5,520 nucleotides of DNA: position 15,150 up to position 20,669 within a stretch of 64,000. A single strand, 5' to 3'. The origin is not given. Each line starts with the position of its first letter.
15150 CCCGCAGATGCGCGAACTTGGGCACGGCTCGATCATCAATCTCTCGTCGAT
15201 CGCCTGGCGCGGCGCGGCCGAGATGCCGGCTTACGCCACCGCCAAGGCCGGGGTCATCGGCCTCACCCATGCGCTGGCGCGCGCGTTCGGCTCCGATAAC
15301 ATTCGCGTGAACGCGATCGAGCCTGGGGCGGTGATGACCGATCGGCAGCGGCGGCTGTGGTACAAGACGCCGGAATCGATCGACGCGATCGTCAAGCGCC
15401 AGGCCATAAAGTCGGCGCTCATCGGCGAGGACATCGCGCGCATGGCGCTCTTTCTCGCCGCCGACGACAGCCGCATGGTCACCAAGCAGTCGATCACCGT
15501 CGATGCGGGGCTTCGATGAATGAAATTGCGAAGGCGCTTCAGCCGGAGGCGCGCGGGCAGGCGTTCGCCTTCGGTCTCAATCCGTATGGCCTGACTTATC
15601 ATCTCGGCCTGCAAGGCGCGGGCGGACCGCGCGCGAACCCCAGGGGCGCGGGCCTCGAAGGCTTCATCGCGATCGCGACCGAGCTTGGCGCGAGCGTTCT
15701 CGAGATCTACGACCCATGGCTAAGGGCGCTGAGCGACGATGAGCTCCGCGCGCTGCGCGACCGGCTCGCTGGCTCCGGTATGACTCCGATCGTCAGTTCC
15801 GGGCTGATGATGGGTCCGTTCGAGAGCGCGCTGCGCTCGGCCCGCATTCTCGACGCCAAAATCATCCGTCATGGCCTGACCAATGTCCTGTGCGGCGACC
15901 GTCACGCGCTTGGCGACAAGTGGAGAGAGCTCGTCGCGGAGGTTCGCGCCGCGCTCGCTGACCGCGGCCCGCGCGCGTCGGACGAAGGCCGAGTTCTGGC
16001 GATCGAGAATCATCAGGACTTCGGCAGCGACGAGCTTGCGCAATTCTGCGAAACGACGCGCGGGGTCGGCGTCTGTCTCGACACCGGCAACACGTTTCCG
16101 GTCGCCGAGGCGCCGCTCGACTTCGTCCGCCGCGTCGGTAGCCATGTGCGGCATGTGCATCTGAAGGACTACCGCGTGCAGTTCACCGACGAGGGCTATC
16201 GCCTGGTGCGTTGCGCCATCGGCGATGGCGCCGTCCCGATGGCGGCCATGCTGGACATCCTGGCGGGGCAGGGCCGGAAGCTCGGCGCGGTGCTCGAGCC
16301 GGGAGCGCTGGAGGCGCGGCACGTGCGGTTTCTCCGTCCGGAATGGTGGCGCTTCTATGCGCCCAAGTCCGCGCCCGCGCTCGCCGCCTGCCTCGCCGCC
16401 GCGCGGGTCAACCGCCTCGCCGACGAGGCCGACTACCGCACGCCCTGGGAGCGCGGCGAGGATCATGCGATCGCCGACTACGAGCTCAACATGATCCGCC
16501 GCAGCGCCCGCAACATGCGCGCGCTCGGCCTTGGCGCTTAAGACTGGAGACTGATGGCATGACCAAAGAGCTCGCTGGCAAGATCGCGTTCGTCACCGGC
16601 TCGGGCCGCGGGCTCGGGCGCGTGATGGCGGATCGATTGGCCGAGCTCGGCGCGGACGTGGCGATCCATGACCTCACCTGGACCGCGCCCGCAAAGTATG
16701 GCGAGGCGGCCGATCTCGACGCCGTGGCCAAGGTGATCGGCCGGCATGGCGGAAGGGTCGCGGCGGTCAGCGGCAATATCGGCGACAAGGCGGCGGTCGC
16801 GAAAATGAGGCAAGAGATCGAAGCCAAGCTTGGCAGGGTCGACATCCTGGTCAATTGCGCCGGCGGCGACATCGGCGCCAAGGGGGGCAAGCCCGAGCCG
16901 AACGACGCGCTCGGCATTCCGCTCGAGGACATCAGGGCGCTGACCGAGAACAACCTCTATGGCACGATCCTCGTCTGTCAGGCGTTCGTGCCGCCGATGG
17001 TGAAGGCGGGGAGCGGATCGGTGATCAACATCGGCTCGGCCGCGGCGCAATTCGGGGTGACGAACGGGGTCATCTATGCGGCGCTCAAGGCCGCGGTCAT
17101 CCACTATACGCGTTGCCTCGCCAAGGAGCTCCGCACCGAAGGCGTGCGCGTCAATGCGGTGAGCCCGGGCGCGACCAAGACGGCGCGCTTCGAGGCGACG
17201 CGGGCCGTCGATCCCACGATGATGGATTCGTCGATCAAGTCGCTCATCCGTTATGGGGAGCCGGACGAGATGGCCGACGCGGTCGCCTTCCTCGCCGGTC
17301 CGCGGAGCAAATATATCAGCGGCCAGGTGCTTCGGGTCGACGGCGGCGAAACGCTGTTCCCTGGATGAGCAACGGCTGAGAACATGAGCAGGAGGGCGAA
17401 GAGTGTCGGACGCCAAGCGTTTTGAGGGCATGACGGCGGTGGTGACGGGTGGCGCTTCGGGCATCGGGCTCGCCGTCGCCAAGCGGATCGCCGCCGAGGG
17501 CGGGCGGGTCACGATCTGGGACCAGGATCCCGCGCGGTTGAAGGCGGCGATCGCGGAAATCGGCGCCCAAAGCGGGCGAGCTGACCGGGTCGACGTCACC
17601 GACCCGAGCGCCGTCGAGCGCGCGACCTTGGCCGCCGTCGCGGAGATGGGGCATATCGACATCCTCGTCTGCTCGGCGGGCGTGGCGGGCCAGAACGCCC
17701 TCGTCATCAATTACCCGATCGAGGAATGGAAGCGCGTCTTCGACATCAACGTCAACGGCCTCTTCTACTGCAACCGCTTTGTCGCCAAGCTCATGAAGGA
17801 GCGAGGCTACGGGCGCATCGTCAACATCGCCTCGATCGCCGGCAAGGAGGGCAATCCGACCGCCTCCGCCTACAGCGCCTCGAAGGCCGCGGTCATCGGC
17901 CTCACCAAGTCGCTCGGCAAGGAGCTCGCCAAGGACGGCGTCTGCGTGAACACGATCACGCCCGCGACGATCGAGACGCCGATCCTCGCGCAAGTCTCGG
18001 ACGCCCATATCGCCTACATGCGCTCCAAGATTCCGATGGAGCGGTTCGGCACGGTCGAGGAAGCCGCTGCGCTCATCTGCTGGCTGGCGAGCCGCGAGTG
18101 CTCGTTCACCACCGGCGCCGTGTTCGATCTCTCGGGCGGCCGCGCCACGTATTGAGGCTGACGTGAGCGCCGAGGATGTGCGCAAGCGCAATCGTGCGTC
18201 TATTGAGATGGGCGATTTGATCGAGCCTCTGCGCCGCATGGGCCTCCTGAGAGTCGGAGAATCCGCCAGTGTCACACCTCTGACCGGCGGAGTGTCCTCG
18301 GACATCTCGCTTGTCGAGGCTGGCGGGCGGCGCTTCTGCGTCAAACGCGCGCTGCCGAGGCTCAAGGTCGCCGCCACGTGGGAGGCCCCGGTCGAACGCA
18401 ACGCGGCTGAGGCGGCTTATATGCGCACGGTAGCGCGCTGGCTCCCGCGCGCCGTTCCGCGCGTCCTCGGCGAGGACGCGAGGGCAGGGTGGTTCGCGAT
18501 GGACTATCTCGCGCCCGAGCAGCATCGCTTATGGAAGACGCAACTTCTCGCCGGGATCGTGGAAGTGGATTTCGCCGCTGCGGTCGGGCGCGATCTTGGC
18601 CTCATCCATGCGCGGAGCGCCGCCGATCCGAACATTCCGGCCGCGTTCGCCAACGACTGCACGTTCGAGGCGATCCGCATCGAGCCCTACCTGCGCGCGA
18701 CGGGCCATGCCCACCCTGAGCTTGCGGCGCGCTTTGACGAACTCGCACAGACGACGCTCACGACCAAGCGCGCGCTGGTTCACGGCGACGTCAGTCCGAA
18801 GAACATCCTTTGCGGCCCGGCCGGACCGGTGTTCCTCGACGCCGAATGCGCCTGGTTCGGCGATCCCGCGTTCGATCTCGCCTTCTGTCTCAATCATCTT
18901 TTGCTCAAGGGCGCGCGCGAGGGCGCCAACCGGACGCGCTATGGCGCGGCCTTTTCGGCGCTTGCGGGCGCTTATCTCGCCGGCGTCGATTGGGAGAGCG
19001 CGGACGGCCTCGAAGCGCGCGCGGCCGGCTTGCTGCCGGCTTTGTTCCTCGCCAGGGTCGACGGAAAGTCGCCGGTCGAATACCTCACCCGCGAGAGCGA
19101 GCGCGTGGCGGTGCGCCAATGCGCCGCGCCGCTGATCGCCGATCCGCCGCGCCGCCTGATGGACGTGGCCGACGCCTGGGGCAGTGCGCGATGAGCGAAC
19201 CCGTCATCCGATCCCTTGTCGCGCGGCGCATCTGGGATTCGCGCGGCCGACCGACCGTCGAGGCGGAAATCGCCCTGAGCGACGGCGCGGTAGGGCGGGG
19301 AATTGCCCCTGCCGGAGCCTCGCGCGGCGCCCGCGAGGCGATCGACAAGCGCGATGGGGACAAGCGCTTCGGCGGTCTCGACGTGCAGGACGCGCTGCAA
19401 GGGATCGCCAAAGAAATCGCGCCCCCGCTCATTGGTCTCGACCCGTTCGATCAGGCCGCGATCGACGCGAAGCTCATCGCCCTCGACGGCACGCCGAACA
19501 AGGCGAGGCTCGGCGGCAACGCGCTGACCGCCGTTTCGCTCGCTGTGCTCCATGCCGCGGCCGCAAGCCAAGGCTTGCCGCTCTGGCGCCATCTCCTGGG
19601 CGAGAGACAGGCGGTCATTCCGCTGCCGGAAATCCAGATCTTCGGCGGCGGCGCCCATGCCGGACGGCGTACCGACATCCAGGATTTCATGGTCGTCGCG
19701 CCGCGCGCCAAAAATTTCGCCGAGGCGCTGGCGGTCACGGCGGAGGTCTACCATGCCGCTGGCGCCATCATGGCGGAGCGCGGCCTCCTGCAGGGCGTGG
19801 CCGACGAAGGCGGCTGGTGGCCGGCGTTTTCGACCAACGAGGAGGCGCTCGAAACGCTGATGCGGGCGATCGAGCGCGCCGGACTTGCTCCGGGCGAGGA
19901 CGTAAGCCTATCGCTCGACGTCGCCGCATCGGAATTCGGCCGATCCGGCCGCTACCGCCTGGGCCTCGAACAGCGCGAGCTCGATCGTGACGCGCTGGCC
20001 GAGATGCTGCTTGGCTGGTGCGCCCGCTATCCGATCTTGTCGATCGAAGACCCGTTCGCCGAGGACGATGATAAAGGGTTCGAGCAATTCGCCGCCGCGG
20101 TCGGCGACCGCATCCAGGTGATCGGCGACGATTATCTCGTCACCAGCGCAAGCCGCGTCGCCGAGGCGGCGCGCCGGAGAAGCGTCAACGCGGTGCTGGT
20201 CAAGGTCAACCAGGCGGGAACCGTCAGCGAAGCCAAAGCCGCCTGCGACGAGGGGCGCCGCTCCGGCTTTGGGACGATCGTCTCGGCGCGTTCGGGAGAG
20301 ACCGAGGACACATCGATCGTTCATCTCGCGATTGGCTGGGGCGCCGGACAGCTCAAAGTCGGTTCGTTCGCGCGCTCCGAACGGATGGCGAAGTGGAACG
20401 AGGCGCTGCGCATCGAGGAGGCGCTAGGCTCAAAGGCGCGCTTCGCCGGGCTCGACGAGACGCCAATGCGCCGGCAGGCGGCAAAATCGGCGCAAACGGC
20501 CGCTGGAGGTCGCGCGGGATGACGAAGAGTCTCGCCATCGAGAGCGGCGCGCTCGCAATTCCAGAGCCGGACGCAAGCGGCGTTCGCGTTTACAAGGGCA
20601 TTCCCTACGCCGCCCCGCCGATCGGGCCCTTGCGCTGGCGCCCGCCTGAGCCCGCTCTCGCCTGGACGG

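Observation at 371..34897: Three independent frameshifts are single A/T insertions exactly inside GANTC (CcrM) sites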

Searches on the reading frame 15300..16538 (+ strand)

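Call 28: search_protein_families(library=pfam, proteins=[window:15300-16538:+])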
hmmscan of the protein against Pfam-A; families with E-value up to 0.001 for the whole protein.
window:15300-16538:+ (413 aa): 1 family
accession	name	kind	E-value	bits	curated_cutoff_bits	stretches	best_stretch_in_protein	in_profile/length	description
PF01261.30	AP_endonuc_2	-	5.3e-16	59.5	31.1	1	124-333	2-228/249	Xylose isomerase-like TIM barrel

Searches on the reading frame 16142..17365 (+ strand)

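Call 28: search_protein_families(library=pfam, proteins=[window:16142-17365:+])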
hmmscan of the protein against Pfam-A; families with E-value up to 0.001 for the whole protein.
window:16142-17365:+ (408 aa): 4 families
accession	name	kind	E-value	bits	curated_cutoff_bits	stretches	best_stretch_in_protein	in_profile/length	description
PF13561.12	adh_short_C2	-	1.1e-48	166.3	27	1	156-402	6-234/236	Enoyl-(Acyl carrier protein) reductase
PF00106.31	adh_short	-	5.2e-44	150.5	26.6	1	147-353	1-190/195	short chain dehydrogenase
PF23441.1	SDR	-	1.7e-07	31.3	27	1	144-404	5-256/258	SDR-like rossmann domain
PF08659.16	KR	-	0.00017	22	22.6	1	150-241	4-90/180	KR domain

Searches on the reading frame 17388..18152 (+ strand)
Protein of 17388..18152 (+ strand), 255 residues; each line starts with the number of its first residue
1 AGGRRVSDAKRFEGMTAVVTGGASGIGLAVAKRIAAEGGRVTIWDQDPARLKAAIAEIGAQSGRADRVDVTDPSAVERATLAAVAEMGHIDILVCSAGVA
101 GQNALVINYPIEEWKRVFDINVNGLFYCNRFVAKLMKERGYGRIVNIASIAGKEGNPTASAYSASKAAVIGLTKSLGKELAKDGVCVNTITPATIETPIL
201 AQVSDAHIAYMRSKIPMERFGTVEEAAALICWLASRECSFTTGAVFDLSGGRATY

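Call 28: search_protein_families(library=pfam, proteins=[window:17388-18152:+])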
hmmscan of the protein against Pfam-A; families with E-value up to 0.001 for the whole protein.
window:17388-18152:+ (255 aa): 5 families
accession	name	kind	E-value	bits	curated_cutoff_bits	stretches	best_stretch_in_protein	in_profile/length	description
PF13561.12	adh_short_C2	-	3.9e-58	197.2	27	1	23-251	3-234/236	Enoyl-(Acyl carrier protein) reductase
PF00106.31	adh_short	-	5.4e-55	186.3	26.6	1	16-205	2-192/195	short chain dehydrogenase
PF08659.16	KR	-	2e-11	44.6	22.6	1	16-173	2-160/180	KR domain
PF01370.27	Epimerase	-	2.8e-07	30.6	20.9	1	18-188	2-168/240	NAD dependent epimerase/dehydratase family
PF03435.24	Sacchrp_dh_NADP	-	0.00026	21.8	25.1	0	22-121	5-99/129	Saccharopine dehydrogenase NADP binding domain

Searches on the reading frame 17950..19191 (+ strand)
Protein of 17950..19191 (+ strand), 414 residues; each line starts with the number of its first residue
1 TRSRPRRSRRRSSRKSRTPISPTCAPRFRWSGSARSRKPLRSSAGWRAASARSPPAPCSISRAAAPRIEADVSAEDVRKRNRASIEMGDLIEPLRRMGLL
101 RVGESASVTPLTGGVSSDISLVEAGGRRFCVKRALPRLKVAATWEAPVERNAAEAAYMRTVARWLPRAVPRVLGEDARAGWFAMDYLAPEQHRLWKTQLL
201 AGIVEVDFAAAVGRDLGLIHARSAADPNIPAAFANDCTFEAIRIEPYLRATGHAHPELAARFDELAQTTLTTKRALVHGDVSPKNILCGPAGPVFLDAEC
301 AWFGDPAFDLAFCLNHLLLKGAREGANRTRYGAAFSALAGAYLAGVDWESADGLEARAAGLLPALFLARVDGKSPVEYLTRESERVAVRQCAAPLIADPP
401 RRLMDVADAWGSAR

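Call 28: search_protein_families(library=pfam, proteins=[window:17950-19191:+])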
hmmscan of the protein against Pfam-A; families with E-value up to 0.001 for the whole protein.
window:17950-19191:+ (414 aa): 2 families
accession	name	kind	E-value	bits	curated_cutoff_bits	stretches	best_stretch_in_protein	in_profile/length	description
PF01636.29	APH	-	2.2e-16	60.8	23.2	1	108-319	2-214/239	Phosphotransferase enzyme family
PF03881.20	Fructosamin_kin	-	0.00022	21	22.4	0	257-313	172-227/288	Fructosamine kinase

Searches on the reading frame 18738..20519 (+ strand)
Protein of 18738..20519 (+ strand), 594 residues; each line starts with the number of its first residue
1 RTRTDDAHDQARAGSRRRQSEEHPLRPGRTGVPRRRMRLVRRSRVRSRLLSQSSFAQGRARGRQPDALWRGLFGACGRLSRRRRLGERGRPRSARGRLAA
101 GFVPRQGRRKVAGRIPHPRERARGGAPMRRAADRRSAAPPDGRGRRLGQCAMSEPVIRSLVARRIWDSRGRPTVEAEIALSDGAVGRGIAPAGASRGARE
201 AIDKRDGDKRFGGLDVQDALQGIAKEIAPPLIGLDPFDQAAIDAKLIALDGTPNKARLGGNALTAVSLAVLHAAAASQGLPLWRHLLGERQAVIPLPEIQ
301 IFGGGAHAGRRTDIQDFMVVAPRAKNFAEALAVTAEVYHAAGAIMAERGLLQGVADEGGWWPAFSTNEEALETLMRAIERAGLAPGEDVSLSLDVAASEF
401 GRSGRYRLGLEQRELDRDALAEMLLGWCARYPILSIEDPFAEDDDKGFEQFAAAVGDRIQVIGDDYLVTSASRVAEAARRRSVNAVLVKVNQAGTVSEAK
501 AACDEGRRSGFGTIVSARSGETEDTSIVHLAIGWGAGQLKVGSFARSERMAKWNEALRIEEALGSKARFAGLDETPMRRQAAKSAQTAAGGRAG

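Call 29: search_protein_families(library=pfam, proteins=[window:18738-20519:+])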
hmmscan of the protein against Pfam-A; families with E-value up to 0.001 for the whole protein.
window:18738-20519:+ (594 aa): 3 families
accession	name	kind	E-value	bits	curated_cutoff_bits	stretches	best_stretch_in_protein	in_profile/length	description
PF00113.28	Enolase_C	-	9e-86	288.2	21.5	1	292-573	2-291/296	Enolase, C-terminal TIM barrel domain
PF03952.21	Enolase_N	-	1.2e-44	152.1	35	1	157-286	1-131/131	Enolase, N-terminal domain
PF13378.12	MR_MLE_C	-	1.6e-05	25.1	29.4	1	423-512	62-149/219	Enolase C-terminal domain-like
